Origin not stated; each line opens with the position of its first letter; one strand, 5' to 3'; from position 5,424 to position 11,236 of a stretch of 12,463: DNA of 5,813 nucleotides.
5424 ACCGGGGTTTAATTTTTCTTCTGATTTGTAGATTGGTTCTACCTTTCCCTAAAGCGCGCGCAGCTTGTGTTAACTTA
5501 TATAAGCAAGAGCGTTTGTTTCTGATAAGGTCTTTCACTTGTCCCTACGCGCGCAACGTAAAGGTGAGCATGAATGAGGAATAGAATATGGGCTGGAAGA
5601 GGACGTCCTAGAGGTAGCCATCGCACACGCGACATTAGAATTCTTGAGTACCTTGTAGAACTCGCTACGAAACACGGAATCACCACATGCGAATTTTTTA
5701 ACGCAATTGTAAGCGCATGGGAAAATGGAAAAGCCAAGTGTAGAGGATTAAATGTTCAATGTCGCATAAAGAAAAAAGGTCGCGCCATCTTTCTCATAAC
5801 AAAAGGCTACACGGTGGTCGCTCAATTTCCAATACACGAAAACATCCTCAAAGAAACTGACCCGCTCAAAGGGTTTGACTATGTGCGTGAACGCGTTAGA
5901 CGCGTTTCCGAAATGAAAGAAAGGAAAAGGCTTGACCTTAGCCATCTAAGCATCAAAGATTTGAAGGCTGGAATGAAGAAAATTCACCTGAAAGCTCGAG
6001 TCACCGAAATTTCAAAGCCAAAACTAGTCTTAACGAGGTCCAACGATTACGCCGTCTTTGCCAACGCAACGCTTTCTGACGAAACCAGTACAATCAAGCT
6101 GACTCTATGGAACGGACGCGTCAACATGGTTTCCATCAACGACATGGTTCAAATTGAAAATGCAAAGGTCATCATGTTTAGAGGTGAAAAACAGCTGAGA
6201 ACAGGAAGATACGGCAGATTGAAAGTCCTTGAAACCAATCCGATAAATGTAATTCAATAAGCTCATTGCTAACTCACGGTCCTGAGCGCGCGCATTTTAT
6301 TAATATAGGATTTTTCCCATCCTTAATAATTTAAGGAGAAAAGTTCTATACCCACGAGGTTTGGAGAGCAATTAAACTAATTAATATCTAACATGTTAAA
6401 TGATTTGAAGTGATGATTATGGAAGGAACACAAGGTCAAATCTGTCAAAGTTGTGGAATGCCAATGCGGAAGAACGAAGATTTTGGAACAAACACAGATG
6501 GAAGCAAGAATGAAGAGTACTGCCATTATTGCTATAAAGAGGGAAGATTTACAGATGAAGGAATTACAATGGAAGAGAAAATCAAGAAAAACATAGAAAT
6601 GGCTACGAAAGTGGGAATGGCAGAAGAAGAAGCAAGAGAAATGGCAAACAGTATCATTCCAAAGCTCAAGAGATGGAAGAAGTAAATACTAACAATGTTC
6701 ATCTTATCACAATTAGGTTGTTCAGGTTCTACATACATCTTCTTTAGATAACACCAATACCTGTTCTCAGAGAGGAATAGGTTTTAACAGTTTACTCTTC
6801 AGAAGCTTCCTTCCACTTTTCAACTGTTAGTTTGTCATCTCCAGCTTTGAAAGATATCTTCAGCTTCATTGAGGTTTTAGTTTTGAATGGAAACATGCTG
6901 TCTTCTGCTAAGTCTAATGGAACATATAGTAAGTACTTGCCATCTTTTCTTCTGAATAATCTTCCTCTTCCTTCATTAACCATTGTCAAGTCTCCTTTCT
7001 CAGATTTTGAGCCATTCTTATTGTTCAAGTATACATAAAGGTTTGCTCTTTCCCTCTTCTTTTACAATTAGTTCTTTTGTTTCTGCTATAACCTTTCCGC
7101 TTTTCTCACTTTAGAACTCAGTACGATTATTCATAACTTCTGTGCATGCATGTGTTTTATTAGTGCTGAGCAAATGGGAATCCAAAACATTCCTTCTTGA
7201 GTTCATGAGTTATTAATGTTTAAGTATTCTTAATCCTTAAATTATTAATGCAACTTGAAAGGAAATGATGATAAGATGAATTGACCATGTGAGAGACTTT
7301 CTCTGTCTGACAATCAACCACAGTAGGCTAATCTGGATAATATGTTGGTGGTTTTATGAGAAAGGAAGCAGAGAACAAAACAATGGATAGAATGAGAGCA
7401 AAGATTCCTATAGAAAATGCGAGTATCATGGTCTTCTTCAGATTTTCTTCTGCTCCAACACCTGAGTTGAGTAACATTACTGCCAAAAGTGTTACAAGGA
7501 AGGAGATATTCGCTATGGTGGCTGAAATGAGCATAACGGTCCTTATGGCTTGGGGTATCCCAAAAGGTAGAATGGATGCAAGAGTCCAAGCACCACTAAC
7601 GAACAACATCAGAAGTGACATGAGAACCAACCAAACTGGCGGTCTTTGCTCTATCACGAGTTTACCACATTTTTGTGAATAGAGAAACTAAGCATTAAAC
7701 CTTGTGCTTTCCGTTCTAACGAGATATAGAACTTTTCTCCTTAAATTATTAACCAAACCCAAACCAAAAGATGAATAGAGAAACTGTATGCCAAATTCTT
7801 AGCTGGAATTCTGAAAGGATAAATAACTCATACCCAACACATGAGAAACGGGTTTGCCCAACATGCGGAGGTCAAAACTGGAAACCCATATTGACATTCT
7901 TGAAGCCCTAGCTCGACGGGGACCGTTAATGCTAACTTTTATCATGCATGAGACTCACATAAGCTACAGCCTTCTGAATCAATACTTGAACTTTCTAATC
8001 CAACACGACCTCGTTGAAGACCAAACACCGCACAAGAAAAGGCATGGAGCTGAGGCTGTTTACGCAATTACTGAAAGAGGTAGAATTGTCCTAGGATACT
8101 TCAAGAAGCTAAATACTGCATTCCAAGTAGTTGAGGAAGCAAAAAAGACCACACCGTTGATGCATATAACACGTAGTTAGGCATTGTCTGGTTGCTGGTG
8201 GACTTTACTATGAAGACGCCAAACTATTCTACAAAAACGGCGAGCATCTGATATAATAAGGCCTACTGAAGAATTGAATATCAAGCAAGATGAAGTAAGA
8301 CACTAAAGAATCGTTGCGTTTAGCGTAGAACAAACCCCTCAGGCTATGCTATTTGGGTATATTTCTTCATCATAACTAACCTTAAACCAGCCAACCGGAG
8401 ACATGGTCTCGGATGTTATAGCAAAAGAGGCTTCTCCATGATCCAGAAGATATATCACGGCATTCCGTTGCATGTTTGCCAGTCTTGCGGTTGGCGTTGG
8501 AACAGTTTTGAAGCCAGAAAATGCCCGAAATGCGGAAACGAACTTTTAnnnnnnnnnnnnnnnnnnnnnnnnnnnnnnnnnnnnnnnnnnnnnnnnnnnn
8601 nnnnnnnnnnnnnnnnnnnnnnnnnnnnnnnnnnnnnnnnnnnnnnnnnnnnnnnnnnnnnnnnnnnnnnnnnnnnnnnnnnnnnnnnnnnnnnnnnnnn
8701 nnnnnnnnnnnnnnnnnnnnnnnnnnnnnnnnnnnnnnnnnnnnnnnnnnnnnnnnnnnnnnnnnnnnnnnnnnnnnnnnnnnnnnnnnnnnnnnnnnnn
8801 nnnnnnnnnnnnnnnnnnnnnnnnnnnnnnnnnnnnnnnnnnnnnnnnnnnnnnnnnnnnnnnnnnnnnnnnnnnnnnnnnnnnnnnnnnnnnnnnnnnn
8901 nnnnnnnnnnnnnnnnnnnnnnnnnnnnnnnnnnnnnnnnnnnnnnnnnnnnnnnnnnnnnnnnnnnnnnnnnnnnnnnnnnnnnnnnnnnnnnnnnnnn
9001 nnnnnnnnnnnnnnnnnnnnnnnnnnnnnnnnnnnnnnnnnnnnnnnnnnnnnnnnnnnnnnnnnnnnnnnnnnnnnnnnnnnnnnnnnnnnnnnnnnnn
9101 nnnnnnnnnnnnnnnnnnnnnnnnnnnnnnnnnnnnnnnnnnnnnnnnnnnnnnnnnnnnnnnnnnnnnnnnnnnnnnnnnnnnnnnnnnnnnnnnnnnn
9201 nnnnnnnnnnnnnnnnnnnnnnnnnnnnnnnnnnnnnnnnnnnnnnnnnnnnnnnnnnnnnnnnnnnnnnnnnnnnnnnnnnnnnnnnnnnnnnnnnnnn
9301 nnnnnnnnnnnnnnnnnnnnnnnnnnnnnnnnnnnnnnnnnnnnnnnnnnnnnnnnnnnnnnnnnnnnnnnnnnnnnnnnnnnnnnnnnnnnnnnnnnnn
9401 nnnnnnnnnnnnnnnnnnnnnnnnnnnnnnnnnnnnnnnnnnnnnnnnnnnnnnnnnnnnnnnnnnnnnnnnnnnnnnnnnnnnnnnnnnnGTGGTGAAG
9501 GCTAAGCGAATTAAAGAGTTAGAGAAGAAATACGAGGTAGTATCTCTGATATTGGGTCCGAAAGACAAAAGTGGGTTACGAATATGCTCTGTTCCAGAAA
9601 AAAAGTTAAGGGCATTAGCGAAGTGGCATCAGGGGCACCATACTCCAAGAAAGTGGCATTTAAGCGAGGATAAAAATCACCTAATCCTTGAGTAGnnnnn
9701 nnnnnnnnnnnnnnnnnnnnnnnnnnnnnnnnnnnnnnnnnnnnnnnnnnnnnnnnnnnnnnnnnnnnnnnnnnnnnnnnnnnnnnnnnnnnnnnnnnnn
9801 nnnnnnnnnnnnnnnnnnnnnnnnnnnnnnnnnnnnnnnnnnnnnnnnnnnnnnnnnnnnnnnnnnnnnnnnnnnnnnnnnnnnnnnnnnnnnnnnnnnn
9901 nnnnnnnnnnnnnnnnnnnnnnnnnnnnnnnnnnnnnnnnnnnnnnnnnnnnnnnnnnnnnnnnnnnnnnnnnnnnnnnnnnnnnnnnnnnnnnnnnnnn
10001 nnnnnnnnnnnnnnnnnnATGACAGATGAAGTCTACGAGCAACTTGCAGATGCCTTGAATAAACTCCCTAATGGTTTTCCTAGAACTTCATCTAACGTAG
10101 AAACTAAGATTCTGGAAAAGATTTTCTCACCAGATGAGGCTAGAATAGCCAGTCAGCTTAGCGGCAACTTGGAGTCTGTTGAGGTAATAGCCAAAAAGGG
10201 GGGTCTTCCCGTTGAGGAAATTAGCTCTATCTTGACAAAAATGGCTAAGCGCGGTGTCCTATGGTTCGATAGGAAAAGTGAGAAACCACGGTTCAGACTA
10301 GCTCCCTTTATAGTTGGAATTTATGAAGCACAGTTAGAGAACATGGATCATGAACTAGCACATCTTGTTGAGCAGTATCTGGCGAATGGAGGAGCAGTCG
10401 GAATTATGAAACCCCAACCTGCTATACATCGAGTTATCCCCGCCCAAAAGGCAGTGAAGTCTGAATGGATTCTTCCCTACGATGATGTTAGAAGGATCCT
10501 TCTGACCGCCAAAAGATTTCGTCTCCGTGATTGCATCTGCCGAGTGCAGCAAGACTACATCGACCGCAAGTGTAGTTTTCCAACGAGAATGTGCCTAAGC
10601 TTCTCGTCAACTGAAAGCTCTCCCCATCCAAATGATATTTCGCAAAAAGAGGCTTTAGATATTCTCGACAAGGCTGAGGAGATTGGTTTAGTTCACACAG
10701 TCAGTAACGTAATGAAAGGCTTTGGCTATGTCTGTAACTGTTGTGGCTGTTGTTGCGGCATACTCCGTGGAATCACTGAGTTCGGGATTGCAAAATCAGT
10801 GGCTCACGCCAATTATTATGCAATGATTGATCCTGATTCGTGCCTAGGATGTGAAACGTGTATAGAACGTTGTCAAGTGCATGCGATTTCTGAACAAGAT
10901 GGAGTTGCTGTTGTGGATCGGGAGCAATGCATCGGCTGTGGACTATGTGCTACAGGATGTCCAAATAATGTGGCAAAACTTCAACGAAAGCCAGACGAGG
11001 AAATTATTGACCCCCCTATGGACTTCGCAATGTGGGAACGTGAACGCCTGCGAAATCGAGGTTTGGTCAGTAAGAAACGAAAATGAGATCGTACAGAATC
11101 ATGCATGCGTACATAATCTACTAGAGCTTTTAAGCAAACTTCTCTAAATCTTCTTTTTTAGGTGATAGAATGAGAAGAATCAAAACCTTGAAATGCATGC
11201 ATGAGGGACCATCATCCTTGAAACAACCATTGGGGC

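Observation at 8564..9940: Three divergent copies of a ~65-nt structured element with a tRNA T-arm-like hairpin but no tRNA body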

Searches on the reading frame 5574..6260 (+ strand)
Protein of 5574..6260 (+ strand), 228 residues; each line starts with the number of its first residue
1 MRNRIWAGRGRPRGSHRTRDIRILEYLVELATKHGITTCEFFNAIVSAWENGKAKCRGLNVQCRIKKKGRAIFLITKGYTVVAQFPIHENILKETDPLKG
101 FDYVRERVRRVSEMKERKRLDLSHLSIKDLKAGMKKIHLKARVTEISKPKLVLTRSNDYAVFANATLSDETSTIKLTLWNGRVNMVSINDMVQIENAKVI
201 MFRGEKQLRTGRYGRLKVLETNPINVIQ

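Call 11: search_protein_families(library=pfam, proteins=[window:5574-6260:+], max_evalue=0.01)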
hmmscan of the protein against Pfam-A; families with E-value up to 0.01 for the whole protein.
window:5574-6260:+ (228 aa): 3 families
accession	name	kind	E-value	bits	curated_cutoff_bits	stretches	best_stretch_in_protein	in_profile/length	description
PF21473.3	Ssb-like_OB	-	1.3e-09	38.6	24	1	149-218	29-97/97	Single-stranded DNA binding protein Ssb-like, OB fold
PF01336.31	tRNA_anti-codon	-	0.0011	19.2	27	1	140-209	4-60/75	OB-fold nucleic acid binding domain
PF02765.23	POT1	-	0.0073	16.6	29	0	125-210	2-93/140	Telomeric single stranded DNA binding POT1/CDC13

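Call 37: search_protein_families(library=phrogs, proteins=[window:5574-6260:+], max_evalue=0.01)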
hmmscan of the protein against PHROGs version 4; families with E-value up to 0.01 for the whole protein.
window:5574-6260:+ (228 aa): 0 families

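Call 48: find_encoding_contigs(protein=window:5574-6260:+, flank=10000, max_places=6)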
Protein window:5574-6260:+ (228 aa): no gene with exactly this product is on record in the collection.

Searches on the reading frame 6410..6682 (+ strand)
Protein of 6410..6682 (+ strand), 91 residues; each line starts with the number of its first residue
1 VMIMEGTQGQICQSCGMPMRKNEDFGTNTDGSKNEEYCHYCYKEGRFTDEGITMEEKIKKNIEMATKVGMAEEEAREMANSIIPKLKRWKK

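Call 39: search_protein_families(library=pfam, proteins=[window:6410-6682:+], max_evalue=1)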
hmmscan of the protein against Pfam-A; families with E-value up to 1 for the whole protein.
window:6410-6682:+ (91 aa): 3 families
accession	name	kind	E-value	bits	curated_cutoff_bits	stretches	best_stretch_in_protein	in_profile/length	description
PF12674.12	Zn_ribbon_2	-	4.3e-30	104.7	22.5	1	11-90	1-81/81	Putative zinc ribbon domain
PF18912.6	DZR_2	-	0.12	12.7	27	1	8-41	35-55/56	Double zinc ribbon domain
PF13240.11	Zn_Ribbon_1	-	0.15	12.3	25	0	12-25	2-15/23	zinc-ribbon domain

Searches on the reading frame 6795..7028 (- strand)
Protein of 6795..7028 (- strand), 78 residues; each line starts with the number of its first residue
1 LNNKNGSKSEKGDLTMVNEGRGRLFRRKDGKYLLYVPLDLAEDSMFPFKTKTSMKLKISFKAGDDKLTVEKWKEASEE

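Call 39: search_protein_families(library=pfam, proteins=[window:6795-7028:-], max_evalue=1)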
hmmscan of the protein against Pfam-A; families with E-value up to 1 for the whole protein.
window:6795-7028:- (78 aa): 1 family
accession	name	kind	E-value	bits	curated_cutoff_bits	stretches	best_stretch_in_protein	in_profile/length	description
PF13969.11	Pab87_oct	-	0.058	14.1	27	1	29-72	47-93/96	Pab87 octamerisation domain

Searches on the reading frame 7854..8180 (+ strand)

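Call 11: search_protein_families(library=pfam, proteins=[window:7854-8180:+], max_evalue=0.01)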
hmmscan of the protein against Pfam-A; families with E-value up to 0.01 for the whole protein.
window:7854-8180:+ (108 aa): 8 families
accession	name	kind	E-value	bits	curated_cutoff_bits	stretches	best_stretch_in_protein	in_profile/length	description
PF14947.12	HTH_45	-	8.6e-13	48.6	25.5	1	5-87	1-73/77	Winged helix-turn-helix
PF14277.12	DUF4364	-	0.00014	22.2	26.9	1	27-85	22-75/162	Domain of unknown function (DUF4364)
PF01022.26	HTH_5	-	0.00039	20.7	22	1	11-55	3-46/47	Bacterial regulatory protein, arsR family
PF08221.17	HTH_9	-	0.0023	18.5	23.4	1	15-54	18-57/62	RNA polymerase III subunit RPC82 helix-turn-helix domain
PF09339.16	HTH_IclR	-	0.0034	17.6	22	1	13-55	6-49/52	IclR helix-turn-helix domain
PF05482.18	Serendipity_A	-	0.0048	16.1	35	1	10-96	341-421/541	Serendipity locus alpha protein (SRY-A)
PF03551.20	PadR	-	0.0077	16.7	27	0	34-80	27-73/75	Transcriptional regulator PadR-like family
PF08100.18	Dimerisation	-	0.0085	16.3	25.6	0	13-80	28-91/93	O-methyltransferase dimerisation domain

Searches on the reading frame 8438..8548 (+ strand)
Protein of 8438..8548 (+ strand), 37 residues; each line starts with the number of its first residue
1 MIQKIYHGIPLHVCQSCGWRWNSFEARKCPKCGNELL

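Call 39: search_protein_families(library=pfam, proteins=[window:8438-8548:+], max_evalue=1)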
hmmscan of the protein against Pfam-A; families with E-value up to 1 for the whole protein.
window:8438-8548:+ (37 aa): 31 families (the best 25 are shown)
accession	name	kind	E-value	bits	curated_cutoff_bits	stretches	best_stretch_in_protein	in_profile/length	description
PF13248.11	Zn_ribbon_3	-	4.5e-05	23.2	27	1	14-36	5-26/26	zinc-ribbon domain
PF13453.11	Zn_ribbon_TFIIB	-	0.00097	18.9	22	2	28-36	1-9/41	Transcription factor zinc-finger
PF12773.13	DZR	-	0.0011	19.5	27.3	1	13-34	14-32/45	Double zinc ribbon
PF13240.11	Zn_Ribbon_1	-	0.0011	19.2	25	1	28-36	15-23/23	zinc-ribbon domain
PF23455.1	DUF7129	-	0.0012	19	30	1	14-36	14-37/45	Domain of unknown function (DUF7129)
PF05191.20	ADK_lid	-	0.0026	18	26.6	1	13-36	3-31/36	Adenylate kinase, active site lid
PF14149.11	YhfH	-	0.0066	16.7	27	1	25-36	12-23/37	YhfH-like protein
PF01155.25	HypA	-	0.0093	16.4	28.9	1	13-35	72-95/112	Hydrogenase/urease nickel incorporation, metallochaperone, hypA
PF17032.10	Zn_ribbon_15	-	0.014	16.6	28.9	1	4-35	30-61/73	zinc-ribbon family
PF13597.11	NRDD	-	0.018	14.1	26.2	1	10-35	507-530/562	Anaerobic ribonucleoside-triphosphate reductase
PF23430.1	DUF7117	-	0.019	15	28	1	14-34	9-31/232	Family of unknown function (DUF7117)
PF18912.6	DZR_2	-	0.023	14.9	27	1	12-35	22-45/56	Double zinc ribbon domain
PF22811.2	Zn_ribbon_NrdR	-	0.027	14.8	27.2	0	13-25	30-42/42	Transcriptional repressor NrdR-like, N-terminal domain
PF08271.17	Zn_Ribbon_TF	-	0.027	14.5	29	0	28-35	2-9/43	TFIIB zinc-binding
PF17848.7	Zn_ribbon_ACC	-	0.028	15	24.5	1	28-34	3-9/26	Acetyl-CoA carboxylase zinc finger domain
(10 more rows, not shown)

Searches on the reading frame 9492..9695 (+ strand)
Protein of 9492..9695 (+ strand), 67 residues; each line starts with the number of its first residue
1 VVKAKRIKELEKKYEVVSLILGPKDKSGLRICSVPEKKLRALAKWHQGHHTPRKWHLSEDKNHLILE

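Call 11: search_protein_families(library=pfam, proteins=[window:9492-9695:+], max_evalue=0.01)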
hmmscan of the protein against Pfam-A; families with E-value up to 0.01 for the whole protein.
window:9492-9695:+ (67 aa): 0 families

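Call 37: search_protein_families(library=phrogs, proteins=[window:9492-9695:+], max_evalue=0.01)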
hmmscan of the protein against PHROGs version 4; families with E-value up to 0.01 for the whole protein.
window:9492-9695:+ (67 aa): 0 families

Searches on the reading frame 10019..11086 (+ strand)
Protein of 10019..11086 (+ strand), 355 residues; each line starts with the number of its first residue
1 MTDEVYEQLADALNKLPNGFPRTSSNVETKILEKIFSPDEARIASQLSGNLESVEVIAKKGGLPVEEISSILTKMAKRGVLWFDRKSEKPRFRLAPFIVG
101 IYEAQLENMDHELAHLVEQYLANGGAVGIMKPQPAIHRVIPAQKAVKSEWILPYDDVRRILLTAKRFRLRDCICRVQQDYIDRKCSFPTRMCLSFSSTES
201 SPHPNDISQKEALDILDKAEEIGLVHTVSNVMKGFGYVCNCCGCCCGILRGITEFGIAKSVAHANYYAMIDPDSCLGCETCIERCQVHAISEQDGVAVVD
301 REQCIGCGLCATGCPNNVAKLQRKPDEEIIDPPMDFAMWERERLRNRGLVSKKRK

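Call 11: search_protein_families(library=pfam, proteins=[window:10019-11086:+], max_evalue=0.01)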
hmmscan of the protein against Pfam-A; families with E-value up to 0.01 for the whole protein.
window:10019-11086:+ (355 aa): 10 families
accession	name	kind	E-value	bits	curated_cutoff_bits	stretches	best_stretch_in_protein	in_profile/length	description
PF00037.32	Fer4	-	1.6e-09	37.6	21.1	2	298-318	2-22/24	4Fe-4S binding domain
PF14697.11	Fer4_21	-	1.8e-09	38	35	1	268-316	1-53/59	4Fe-4S dicluster domain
PF12837.12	Fer4_6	-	1.3e-08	34.8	25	1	296-318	1-23/24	4Fe-4S binding domain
PF13237.11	Fer4_10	-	2.8e-08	34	25.5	2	269-315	3-53/53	4Fe-4S dicluster domain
PF13187.11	Fer4_9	-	1e-06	29.1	27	1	275-317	2-50/52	4Fe-4S dicluster domain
PF12797.12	Fer4_2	-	1.9e-05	24.8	24.5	1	298-315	4-21/22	4Fe-4S binding domain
PF13183.11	Fer4_8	-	0.0001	23.2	27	0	302-318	3-17/68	4Fe-4S dicluster domain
PF12838.12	Fer4_7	-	0.00031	21.6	27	1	303-324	1-22/52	4Fe-4S dicluster domain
PF13370.11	Fer4_13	-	0.0013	19.8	24.5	0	299-316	1-18/58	4Fe-4S single cluster domain of Ferredoxin I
PF13459.11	Fer4_15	-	0.0024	19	22.4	1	298-320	2-24/66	4Fe-4S single cluster domain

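Call 12: find_encoding_contigs(protein=window:10019-11086:+, flank=10000, max_places=10)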
Protein window:10019-11086:+ (355 aa): 1 contig read that carries it; 1 place shown.
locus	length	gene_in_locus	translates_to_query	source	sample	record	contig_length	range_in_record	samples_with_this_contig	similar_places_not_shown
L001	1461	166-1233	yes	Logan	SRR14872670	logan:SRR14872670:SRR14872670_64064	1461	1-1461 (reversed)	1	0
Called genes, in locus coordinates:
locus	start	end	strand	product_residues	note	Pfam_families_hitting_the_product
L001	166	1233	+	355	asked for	PF12797:Fer4_2 (faint), PF13187:Fer4_9 (weak), PF13237:Fer4_10 (weak), PF14697:Fer4_21, PF00037:Fer4 (weak), PF12837:Fer4_6 (weak)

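Call 79: find_homologous_proteins(query=window:10019-11083:+, max_evalue=1e-40)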
Query window:10019-11083:+ (355 aa): 6023 proteins with E <= 1e-40 among 8000 candidates; the best 120 are listed.
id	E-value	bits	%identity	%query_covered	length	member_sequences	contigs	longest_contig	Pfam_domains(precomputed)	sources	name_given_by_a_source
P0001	1.2e-239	812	99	100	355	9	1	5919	PF14697.12,PF12797.13,PF12837.13,PF00037.33,PF13237.12,PF13187.12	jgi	-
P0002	2.1e-194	663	79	99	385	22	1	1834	PF14697.12,PF12797.13,PF12837.13,PF00037.33,PF13237.12,PF13187.12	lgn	-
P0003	6.9e-190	649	77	99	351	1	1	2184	PF14697.12,PF12797.13,PF12837.13,PF00037.33,PF12838.13,PF13237.12,PF13187.12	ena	-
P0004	1.9e-189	647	77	99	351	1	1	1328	PF14697.12,PF12797.13,PF12837.13,PF00037.33,PF13237.12,PF13187.12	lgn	-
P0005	2.7e-186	637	75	99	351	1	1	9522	PF14697.12,PF12797.13,PF12837.13,PF00037.33,PF13237.12,PF13183.12,PF13187.12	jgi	-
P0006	3.1e-186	637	76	98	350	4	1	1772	PF14697.12,PF12797.13,PF12837.13,PF00037.33,PF13237.12,PF13187.12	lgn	-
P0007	5.3e-186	636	75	99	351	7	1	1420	PF14697.12,PF12797.13,PF12837.13,PF00037.33,PF12838.13,PF13237.12,PF13187.12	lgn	-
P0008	1.2e-183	628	75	99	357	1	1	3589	PF14697.12,PF12797.13,PF12837.13,PF00037.33,PF13237.12,PF13187.12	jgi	-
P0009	1.1e-182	625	73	99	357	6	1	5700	PF14697.12,PF12797.13,PF12837.13,PF00037.33,PF13237.12,PF13183.12,PF13187.12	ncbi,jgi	-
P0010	1.2e-182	625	75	99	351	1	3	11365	PF14697.12,PF12797.13,PF12837.13,PF00037.33,PF13237.12,PF13183.12,PF13187.12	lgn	-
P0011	2.2e-182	624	74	98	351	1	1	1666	PF14697.12,PF12797.13,PF12837.13,PF00037.33,PF12838.13,PF13237.12,PF13370.12,PF13187.12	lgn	-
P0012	2.2e-181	621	72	99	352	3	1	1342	PF14697.12,PF12797.13,PF12837.13,PF00037.33,PF13237.12,PF13187.12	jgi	-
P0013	2.7e-181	620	75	98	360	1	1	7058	PF14697.12,PF12797.13,PF12837.13,PF00037.33,PF13237.12,PF13187.12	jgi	jgi:NAD-dependent dihydropyrimidine dehydrogenase PreA subunit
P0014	3.5e-180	617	74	98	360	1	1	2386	PF14697.12,PF12797.13,PF12837.13,PF00037.33,PF12838.13,PF13237.12,PF13187.12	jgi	jgi:NAD-dependent dihydropyrimidine dehydrogenase PreA subunit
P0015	3.9e-180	617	74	99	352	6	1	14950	PF14697.12,PF12797.13,PF12837.13,PF00037.33,PF13237.12,PF13187.12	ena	-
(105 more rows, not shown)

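Call 80: find_encoding_contigs(protein=P0001, flank=10000, max_places=4)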
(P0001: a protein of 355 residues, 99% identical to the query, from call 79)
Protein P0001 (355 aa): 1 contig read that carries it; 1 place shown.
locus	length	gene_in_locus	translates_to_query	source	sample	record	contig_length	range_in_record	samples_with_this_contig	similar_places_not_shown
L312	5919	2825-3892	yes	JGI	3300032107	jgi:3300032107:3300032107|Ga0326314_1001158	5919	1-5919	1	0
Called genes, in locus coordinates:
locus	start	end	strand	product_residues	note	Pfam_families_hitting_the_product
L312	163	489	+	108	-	-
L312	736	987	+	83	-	PF14947:HTH_45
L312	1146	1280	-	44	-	-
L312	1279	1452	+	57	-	-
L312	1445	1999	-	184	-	PF04140:ICMT (weak), PF04191:PEMT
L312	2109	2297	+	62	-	-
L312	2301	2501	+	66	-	-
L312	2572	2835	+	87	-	-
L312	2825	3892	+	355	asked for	PF12797:Fer4_2 (faint), PF13187:Fer4_9, PF13237:Fer4_10 (weak), PF00037:Fer4 (weak), PF14697:Fer4_21, PF00037:Fer4 (weak), PF12837:Fer4_6 (weak)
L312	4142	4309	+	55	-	-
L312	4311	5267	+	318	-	PF01145:Band_7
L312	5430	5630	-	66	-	-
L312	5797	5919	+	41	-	?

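Call 83: find_encoding_contigs(protein=P0005, flank=8000, max_places=3)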
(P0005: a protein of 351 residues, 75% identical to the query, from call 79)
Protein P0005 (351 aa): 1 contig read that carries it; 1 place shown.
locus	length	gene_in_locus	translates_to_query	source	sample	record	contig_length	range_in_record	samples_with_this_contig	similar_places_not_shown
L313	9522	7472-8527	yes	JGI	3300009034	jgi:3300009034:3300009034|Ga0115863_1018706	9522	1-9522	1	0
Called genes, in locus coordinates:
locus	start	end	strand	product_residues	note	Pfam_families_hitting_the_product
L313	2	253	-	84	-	?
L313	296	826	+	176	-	-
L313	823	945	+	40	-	-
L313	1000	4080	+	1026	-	PF01555:N6_N4_Mtase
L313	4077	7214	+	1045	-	PF04851:ResIII (weak), PF00270:DEAD (faint)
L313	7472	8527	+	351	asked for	PF13183:Fer4_8 (faint), PF12797:Fer4_2 (faint), PF00037:Fer4 (weak), PF12837:Fer4_6 (faint), PF13187:Fer4_9, PF13237:Fer4_10, PF14697:Fer4_21, PF00037:Fer4 (weak)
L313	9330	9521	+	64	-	?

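Call 84: find_encoding_contigs(protein=P0010, flank=8000, max_places=3)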
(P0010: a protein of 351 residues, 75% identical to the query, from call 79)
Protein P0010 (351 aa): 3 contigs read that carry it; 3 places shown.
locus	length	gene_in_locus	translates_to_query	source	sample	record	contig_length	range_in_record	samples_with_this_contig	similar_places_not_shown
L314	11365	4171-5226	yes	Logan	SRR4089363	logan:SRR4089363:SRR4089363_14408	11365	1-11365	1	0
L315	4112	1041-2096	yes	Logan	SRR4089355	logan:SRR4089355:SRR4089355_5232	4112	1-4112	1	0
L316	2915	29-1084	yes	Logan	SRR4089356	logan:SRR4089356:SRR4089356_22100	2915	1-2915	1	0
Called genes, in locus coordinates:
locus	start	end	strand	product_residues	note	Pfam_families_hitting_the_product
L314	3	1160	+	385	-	?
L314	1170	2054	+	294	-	PF02811:PHP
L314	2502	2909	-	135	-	-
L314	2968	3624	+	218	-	PF03781:FGE-sulfatase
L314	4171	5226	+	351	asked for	PF13183:Fer4_8 (faint), PF00037:Fer4, PF13187:Fer4_9, PF13237:Fer4_10, PF14697:Fer4_21, PF00037:Fer4 (weak), PF12797:Fer4_2 (weak), PF12837:Fer4_6 (weak)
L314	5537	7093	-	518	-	PF00149:Metallophos, PF02872:5_nucleotid_C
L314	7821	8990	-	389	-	-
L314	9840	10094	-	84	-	-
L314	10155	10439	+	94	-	-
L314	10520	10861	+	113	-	-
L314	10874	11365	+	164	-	?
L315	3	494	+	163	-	?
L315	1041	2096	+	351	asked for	PF13183:Fer4_8 (faint), PF00037:Fer4, PF13187:Fer4_9, PF13237:Fer4_10, PF14697:Fer4_21, PF00037:Fer4 (weak), PF12797:Fer4_2 (weak), PF12837:Fer4_6 (weak)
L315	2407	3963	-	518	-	PF00149:Metallophos, PF02872:5_nucleotid_C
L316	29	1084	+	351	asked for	PF13183:Fer4_8 (faint), PF00037:Fer4, PF13187:Fer4_9, PF13237:Fer4_10, PF14697:Fer4_21, PF00037:Fer4 (weak), PF12797:Fer4_2 (weak), PF12837:Fer4_6 (weak)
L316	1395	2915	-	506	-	?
